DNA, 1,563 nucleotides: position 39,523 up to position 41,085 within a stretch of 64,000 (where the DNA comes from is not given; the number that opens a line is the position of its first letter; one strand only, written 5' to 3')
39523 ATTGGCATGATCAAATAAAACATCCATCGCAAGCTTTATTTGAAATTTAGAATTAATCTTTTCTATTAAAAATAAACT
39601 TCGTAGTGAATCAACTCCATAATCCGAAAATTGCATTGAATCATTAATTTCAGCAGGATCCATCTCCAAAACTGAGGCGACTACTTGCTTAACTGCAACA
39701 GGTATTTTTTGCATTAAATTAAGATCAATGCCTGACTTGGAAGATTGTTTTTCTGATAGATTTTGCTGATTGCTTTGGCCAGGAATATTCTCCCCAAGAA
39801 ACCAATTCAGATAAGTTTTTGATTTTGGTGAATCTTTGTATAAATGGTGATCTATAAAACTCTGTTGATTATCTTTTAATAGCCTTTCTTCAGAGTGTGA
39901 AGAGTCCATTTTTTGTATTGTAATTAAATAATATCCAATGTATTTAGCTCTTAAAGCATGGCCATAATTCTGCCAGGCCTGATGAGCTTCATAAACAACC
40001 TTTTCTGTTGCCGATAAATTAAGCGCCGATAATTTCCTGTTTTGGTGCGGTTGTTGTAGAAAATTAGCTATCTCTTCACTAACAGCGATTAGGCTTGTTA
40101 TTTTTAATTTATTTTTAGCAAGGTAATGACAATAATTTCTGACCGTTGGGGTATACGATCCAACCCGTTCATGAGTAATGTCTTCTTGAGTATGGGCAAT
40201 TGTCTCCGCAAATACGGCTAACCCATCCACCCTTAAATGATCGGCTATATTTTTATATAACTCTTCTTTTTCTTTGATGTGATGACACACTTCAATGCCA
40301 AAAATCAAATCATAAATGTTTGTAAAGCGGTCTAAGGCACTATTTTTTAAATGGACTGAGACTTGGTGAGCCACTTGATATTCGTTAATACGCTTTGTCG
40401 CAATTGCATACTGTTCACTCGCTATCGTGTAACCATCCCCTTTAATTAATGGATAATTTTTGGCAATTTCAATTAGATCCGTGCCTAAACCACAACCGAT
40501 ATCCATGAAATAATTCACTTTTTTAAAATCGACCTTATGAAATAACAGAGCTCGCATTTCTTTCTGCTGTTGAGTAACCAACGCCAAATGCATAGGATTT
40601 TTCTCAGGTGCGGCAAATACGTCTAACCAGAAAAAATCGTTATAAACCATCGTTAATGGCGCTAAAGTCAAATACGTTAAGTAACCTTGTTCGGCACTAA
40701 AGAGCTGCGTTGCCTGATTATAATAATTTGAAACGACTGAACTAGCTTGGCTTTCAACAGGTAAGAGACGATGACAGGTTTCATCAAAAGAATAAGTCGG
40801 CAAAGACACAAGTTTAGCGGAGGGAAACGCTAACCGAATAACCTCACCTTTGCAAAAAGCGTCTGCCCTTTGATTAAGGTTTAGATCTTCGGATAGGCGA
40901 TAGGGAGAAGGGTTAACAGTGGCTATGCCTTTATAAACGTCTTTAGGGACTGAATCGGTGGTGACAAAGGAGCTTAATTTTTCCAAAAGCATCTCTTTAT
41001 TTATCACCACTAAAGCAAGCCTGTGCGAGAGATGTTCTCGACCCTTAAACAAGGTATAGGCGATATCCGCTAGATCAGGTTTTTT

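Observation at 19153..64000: ~45 kb trans-AT polyketide synthase assembly line, apparently complete except for its upstream edge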

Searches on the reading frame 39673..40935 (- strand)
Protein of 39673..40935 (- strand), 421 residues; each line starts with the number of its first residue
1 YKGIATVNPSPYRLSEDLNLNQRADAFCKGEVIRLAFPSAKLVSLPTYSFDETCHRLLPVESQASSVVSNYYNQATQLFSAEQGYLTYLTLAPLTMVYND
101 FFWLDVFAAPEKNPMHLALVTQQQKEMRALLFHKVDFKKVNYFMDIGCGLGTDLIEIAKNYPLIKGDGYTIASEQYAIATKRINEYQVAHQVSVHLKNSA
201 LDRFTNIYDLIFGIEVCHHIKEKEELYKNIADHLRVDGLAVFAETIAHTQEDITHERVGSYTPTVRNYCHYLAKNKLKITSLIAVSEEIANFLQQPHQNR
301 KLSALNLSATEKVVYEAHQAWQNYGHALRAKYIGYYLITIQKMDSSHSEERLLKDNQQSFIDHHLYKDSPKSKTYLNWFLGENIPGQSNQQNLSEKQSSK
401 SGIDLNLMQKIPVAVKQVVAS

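Call 68: search_solved_structures(query=window:39673-40935:-, max_evalue=0.001)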
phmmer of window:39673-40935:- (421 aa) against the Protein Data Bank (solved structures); distinct sequences matched with E-value up to 0.001: 15.
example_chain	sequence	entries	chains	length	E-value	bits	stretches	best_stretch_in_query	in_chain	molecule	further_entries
6hp1_A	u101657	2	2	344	8.8e-41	143.9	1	85-341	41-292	Putative polyketide synthase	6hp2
6ecu_A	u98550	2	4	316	1.5e-37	133.2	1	82-360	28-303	StiD protein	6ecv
6ecw_A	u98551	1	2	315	1.8e-37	133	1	87-360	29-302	StiD protein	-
6ecx_A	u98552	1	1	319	1.3e-36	130.2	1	87-352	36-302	StiE protein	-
6ect_A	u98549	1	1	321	2.4e-36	129.3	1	89-352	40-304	StiE protein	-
5z9o_A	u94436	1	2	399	1.3e-07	34.8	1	131-255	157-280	Cyclopropane-fatty-acyl-phospholipid synthase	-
7qos_A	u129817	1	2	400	4.8e-06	29.6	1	120-253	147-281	Cyclopropane-fatty-acyl-phospholipid synthase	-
9whw_B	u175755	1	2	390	3e-05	26.9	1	129-257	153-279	N-methyltransferase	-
6gkv_A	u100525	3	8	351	0.00024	24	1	135-249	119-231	Coclaurine N-methyltransferase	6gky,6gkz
4ine_A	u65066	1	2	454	0.00039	23.2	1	135-239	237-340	Protein PMT-2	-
9wj7_B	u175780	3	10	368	0.00056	22.7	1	133-249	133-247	N-methyltransferase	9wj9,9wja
5kn4_A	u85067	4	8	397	0.00065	22.5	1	127-248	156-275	Pavine N-methyltransferase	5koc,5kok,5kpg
9sm1_A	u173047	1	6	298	0.00074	22.3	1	125-236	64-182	Methyltransferase domain protein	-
24ux_A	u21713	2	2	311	0.00081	22.2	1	125-236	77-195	Methyltransferase domain protein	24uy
9wam_A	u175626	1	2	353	0.0009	22.1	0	106-171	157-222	Caffeic acid O-methyltransferase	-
